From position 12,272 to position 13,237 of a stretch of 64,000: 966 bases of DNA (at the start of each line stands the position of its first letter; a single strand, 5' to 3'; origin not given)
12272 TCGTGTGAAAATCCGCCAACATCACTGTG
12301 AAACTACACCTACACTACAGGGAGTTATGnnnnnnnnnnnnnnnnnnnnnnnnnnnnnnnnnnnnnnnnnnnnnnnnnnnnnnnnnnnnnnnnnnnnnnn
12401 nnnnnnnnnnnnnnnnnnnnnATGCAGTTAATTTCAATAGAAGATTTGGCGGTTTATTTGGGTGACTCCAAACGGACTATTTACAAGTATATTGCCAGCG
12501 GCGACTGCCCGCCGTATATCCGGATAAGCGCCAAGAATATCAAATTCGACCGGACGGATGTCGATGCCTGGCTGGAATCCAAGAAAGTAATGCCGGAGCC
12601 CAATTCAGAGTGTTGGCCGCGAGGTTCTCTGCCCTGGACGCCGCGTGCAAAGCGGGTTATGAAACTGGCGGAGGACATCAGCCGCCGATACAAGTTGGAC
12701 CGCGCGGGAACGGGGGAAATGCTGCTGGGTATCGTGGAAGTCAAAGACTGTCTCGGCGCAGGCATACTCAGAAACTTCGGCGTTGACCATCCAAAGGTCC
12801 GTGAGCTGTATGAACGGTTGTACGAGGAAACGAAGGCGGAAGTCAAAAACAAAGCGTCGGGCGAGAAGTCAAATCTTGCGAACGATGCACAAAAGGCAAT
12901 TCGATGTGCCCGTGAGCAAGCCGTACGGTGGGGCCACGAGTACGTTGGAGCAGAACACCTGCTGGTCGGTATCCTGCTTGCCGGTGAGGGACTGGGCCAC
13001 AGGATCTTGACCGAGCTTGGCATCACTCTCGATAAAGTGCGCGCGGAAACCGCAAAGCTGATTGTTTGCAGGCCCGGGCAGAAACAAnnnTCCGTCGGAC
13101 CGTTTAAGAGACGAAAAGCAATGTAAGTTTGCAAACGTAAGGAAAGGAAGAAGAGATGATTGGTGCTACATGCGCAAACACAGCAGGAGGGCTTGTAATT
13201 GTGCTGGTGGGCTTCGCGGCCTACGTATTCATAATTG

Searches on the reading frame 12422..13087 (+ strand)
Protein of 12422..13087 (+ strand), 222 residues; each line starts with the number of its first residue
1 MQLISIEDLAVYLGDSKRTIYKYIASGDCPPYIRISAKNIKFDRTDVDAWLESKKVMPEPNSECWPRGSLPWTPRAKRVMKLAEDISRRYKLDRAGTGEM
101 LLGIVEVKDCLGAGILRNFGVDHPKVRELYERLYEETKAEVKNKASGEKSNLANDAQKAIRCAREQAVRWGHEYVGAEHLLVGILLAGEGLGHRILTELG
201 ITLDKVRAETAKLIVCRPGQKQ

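Call 7: search_protein_families(library=pfam, proteins=[window:12422-13087:+], max_evalue=0.1)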
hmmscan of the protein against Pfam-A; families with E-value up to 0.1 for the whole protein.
window:12422-13087:+ (222 aa): 6 families
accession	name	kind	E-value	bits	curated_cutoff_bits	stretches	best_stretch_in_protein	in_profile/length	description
PF02861.25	Clp_N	-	9.9e-18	64.5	20.7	2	163-213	1-51/53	Clp amino terminal domain, pathogenicity island component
PF12728.13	HTH_17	-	1.7e-11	44.6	27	1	4-54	2-50/51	Helix-turn-helix domain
PF05930.18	Phage_AlpA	-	0.0027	18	21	1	12-51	12-51/51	Prophage CP4-57 regulatory protein (AlpA)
PF07453.19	NUMOD1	-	0.011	16.4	22.8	1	5-24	18-37/37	NUMOD1 domain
PF08279.18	HTH_11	-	0.011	16.1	25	1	4-25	16-37/55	HTH domain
PF13730.12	HTH_36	-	0.05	13.9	25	0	5-25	27-47/55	Helix-turn-helix domain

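Call 8: search_protein_families(library=phrogs, proteins=[window:12422-13087:+], max_evalue=0.1)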
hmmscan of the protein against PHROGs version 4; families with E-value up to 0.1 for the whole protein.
window:12422-13087:+ (222 aa): 9 families
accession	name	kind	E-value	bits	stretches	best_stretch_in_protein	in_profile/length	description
phrog_35667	-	unknown function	4.2e-14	53.6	2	154-214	17-77/235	-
phrog_66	-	integration and excision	2.7e-10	41.5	1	2-121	92-217/412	excisionase and transcriptional regulator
phrog_668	-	DNA, RNA and nucleotide metabolism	0.00055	20.7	1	4-55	64-114/181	HTH DNA binding protein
phrog_25262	-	unknown function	0.00079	20.4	1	3-59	34-89/106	-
phrog_15534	-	DNA, RNA and nucleotide metabolism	0.0019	19.7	1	4-55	44-92/93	HTH DNA binding protein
phrog_2528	-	unknown function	0.0035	18.3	1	6-57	31-82/90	-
phrog_597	-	DNA, RNA and nucleotide metabolism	0.018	16.1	1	3-54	112-164/200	DNA binding protein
phrog_2907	-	integration and excision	0.04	15.3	0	2-32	5-35/117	excisionase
phrog_12527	-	integration and excision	0.048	14.7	1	1-53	27-77/130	excisionase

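Call 74: search_protein_families(library=ncbifam, proteins=[window:12422-13087:+], max_evalue=0.01)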
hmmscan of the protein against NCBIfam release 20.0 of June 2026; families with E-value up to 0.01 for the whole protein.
window:12422-13087:+ (222 aa): 5 families
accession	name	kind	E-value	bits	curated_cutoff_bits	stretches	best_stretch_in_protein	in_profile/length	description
TIGR03346.1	chaperone_ClpB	equivalog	7.8e-08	31.1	1232.1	1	73-210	2-135/853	ATP-dependent chaperone ClpB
NF047737.1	antiphage_MADS1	equivalog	1.5e-07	31.5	80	1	2-51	2-49/49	methylation-associated defense system helix-turn-helix domain-containing protein MAD1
TIGR01764.1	excise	domain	2.9e-07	30.8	28.8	1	4-52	2-48/49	excisionase family DNA-binding protein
NF033606.1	heat_AAA_ClpK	exception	1.7e-06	26.2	1900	1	155-214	188-247/949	heat shock survival AAA family ATPase ClpK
NF033607.0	disagg_AAA_ClpG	exception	3.3e-06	25.3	1900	1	148-214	160-226/932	AAA family protein disaggregase ClpG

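Call 97: search_protein_families(library=padloc, proteins=[window:12422-13087:+], max_evalue=0.01)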
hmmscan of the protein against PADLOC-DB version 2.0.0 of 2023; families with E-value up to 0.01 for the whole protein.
window:12422-13087:+ (222 aa): 1 family
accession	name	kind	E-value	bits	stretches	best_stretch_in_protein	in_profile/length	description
PDLC04133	mad1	-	4e-07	28.3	1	1-51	3-51/60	mads_1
